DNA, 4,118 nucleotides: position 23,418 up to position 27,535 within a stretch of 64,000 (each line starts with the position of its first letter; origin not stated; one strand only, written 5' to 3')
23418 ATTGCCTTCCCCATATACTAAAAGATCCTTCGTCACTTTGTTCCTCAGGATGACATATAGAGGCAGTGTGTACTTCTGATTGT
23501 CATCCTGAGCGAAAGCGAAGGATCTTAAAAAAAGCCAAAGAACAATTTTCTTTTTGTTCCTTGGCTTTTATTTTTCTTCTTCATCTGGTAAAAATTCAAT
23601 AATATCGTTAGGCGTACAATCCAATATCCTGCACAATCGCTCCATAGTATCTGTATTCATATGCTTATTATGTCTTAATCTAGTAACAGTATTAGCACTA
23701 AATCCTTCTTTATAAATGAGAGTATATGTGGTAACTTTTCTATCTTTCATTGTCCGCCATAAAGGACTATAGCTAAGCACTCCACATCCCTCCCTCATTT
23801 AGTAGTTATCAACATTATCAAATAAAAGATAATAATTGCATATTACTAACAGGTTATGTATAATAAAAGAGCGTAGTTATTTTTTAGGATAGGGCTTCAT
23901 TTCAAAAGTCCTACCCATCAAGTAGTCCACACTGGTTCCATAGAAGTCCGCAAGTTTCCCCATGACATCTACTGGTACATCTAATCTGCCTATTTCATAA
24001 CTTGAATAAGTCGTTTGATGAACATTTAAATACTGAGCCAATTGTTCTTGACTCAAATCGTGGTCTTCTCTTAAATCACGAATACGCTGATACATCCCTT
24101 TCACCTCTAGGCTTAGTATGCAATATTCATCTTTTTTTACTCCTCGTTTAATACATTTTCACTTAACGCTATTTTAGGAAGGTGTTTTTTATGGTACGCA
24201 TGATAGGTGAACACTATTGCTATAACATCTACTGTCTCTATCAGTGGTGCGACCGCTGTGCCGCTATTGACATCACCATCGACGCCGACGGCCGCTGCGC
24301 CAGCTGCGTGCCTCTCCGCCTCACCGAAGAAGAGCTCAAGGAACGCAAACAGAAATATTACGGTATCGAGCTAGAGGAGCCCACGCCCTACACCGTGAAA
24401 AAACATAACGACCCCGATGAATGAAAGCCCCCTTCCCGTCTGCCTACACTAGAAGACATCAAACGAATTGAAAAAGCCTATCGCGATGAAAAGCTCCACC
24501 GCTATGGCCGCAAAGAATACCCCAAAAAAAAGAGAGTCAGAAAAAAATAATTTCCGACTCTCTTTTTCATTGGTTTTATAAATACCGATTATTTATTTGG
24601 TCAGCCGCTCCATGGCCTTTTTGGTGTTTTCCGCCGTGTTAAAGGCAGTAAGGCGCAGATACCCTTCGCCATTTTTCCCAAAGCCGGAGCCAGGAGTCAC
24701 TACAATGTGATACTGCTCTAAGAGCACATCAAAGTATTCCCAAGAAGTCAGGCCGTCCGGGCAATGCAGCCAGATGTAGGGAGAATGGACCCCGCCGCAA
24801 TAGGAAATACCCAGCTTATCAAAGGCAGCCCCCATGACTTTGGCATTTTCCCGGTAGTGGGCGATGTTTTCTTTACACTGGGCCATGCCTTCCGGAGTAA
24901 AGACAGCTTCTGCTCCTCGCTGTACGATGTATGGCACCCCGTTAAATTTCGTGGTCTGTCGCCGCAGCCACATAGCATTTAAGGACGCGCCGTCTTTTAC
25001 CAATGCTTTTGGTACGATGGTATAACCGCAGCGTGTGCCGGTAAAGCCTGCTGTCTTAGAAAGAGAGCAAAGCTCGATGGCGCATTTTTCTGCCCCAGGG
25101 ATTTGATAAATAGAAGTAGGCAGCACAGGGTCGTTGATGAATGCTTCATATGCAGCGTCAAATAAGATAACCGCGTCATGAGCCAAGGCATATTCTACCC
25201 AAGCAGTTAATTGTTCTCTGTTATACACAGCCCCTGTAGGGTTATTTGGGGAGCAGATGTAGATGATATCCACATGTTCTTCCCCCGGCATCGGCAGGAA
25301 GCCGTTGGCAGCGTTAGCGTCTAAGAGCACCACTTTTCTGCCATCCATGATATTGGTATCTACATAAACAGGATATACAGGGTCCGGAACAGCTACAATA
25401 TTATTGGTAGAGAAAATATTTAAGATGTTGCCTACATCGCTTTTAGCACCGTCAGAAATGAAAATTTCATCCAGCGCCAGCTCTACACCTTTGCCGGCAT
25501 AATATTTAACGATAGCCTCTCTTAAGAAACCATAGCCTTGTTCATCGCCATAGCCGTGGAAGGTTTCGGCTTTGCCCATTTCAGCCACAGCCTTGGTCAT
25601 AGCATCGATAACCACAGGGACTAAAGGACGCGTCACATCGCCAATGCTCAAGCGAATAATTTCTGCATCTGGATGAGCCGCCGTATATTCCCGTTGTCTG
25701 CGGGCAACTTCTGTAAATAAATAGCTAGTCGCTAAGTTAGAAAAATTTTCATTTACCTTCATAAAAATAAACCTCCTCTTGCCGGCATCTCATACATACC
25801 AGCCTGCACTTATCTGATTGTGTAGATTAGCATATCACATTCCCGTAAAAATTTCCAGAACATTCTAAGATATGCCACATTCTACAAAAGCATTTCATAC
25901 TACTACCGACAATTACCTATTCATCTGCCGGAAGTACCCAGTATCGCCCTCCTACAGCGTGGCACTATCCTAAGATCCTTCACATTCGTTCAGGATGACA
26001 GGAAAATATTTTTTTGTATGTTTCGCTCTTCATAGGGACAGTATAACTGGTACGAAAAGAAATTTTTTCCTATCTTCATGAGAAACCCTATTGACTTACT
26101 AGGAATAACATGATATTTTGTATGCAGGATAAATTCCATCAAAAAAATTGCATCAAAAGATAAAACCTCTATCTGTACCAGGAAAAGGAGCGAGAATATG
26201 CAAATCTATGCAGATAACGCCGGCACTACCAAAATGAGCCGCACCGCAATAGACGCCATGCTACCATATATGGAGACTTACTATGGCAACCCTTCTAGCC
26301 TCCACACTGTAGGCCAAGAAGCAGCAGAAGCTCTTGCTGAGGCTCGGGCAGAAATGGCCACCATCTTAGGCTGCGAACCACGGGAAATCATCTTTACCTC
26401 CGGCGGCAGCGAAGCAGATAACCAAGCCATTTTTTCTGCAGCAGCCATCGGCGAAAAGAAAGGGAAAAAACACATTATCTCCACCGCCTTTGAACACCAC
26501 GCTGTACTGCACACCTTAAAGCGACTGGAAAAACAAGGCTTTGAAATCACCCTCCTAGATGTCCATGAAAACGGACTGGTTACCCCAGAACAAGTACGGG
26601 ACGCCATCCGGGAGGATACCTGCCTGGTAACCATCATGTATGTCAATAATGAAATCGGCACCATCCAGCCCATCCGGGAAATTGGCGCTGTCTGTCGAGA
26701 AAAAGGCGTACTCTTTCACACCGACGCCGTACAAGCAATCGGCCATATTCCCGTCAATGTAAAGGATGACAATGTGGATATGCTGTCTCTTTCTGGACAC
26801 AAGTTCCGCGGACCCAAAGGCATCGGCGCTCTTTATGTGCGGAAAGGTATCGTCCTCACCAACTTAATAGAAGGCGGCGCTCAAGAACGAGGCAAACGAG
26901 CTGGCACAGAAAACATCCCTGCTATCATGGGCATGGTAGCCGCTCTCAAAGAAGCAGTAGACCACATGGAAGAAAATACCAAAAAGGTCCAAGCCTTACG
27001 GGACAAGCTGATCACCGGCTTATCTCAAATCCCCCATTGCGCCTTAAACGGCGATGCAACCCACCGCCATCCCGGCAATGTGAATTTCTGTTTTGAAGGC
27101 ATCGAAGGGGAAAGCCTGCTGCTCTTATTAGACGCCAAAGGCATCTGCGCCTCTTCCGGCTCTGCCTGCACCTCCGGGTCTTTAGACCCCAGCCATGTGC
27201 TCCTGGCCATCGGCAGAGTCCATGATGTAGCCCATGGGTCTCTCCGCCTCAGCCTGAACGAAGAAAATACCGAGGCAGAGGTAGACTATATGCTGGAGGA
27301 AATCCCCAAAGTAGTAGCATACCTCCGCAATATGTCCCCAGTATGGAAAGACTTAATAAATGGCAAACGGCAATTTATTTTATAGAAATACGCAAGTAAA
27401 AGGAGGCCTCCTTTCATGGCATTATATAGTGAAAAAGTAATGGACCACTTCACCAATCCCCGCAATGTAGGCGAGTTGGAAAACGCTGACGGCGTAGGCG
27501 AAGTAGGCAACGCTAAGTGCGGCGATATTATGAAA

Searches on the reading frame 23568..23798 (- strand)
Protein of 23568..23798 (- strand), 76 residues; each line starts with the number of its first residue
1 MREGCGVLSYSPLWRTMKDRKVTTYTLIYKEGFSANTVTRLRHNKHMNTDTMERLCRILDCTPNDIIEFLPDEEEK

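Call 35: search_protein_families(library=pfam, proteins=[window:23568-23798:-], max_evalue=0.00001)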
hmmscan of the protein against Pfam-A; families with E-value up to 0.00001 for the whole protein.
window:23568-23798:- (76 aa): 1 family
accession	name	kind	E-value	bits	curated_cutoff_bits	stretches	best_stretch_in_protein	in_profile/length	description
PF13443.12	HTH_26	-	4e-17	62.7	22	1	13-72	2-63/63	Cro/C1-type HTH DNA-binding domain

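Call 49: find_encoding_contigs(protein=window:23568-23798:-, flank=10000, max_places=8)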
Protein window:23568-23798:- (76 aa): no gene with exactly this product is on record in the collection.

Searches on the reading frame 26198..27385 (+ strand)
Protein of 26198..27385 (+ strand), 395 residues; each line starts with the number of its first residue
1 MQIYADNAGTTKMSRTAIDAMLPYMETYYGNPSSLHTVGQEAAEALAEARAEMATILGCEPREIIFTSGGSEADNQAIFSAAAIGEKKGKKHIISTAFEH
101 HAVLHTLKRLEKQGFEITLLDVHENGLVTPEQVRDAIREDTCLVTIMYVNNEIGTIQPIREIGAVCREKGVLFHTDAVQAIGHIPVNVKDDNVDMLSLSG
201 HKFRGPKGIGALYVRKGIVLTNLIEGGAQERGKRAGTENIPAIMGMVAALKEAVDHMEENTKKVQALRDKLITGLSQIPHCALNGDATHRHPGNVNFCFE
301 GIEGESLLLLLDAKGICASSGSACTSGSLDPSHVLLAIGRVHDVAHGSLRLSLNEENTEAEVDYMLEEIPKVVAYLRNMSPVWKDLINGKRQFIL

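Call 36: search_protein_families(library=pfam, proteins=[window:26198-27385:+], max_evalue=0.00001)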
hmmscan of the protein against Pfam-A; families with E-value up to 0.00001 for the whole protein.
window:26198-27385:+ (395 aa): 4 families
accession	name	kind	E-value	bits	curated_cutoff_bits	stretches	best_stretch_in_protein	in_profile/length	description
PF00266.25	Aminotran_5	-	4.3e-88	296.2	21.5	1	3-364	1-370/371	Aminotransferase class-V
PF01212.27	Beta_elim_lyase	-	1.6e-08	34.7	27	1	6-271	5-265/288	Beta-eliminating lyase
PF00155.27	Aminotran_1_2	-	1.1e-07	31.9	19.7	1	46-368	44-360/361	Aminotransferase class I and II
PF01041.23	DegT_DnrJ_EryC1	-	1.4e-06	28.2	19.8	1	66-182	44-151/360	DegT/DnrJ/EryC1/StrS aminotransferase family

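Call 58: find_homologous_proteins(query=window:26198-27382:+, max_evalue=1e-100)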
Query window:26198-27382:+ (395 aa): 8000 proteins with E <= 1e-100 among 8000 candidates; the best 120 are listed.
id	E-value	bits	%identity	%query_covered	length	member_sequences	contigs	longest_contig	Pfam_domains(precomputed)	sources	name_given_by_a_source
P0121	7.8e-256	866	97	100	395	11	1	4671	PF00155.28,PF00266.26,PF01212.28,PF01041.24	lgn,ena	-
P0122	2.0e-238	808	-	-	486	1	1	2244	PF00266.26,PF01212.28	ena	-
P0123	4.8e-227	771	86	100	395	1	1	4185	PF00155.28,PF00266.26,PF01212.28,PF01041.24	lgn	-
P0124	2.2e-211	719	81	100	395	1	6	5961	PF00155.28,PF00266.26,PF01212.28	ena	-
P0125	5.1e-211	718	80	99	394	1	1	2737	PF00155.28,PF00266.26,PF01212.28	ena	-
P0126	1.7e-210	716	79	100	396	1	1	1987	PF00266.26,PF01212.28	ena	-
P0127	2.4e-210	716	80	100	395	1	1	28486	PF00266.26,PF01212.28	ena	-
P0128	3.6e-210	715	80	100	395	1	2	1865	PF00266.26,PF01212.28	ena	-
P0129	5.5e-210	715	80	100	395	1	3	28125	PF00266.26,PF01212.28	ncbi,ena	-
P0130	5.6e-210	715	80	100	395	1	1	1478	PF00155.28,PF00266.26,PF01212.28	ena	-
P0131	1.7e-209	713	80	100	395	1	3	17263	PF00266.26,PF01212.28,PF01041.24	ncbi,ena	-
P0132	3.1e-209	712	81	100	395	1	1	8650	PF00155.28,PF00266.26,PF01212.28,PF01041.24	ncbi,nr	ncbi:MAG: cysteine desulfurase NifS [Oscillospiraceae bacterium]|nr:cysteine desulfurase NifS [Oscil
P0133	3.3e-209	712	79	99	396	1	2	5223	PF00266.26,PF01212.28,PF01041.24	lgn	-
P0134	3.4e-209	712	80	100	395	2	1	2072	PF00155.28,PF00266.26,PF01212.28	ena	-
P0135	3.4e-209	712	79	99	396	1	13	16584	PF00266.26,PF01212.28,PF01041.24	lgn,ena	-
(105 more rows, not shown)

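Call 59: find_encoding_contigs(protein=P0121, flank=10000, max_places=10)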
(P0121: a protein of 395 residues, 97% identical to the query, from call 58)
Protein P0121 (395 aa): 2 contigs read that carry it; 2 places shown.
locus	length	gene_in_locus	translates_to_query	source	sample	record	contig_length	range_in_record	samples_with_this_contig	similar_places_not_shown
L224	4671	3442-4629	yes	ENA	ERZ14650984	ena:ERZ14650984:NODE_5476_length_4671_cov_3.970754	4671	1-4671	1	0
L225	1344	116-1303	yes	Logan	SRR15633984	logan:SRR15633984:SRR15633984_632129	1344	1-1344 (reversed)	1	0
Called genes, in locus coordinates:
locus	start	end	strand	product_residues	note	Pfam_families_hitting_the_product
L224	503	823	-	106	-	PF12844:HTH_19 (weak), PF13560:HTH_31, PF01381:HTH_3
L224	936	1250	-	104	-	PF12844:HTH_19, PF13560:HTH_31, PF01381:HTH_3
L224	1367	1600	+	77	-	-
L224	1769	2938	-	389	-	PF00155:Aminotran_1_2, PF04864:Alliinase_C (faint)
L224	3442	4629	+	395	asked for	PF00266:Aminotran_5, PF01212:Beta_elim_lyase (weak), PF00155:Aminotran_1_2 (weak), PF01041:DegT_DnrJ_EryC1 (weak)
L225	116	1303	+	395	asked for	PF00266:Aminotran_5, PF01212:Beta_elim_lyase (weak), PF00155:Aminotran_1_2 (weak), PF01041:DegT_DnrJ_EryC1 (weak)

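Call 60: find_encoding_contigs(protein=P0123, flank=10000, max_places=10)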
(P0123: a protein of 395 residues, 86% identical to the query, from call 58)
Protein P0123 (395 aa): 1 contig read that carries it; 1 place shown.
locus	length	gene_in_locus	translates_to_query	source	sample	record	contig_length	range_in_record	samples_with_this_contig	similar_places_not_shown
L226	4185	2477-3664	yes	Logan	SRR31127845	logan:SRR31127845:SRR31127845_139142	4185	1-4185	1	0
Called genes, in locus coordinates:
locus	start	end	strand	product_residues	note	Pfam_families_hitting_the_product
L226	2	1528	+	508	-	?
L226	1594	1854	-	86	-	PF01541:GIY-YIG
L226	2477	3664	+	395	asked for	PF00266:Aminotran_5, PF01212:Beta_elim_lyase (weak), PF00155:Aminotran_1_2, PF01041:DegT_DnrJ_EryC1 (weak)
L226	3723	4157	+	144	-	PF01592:NifU_N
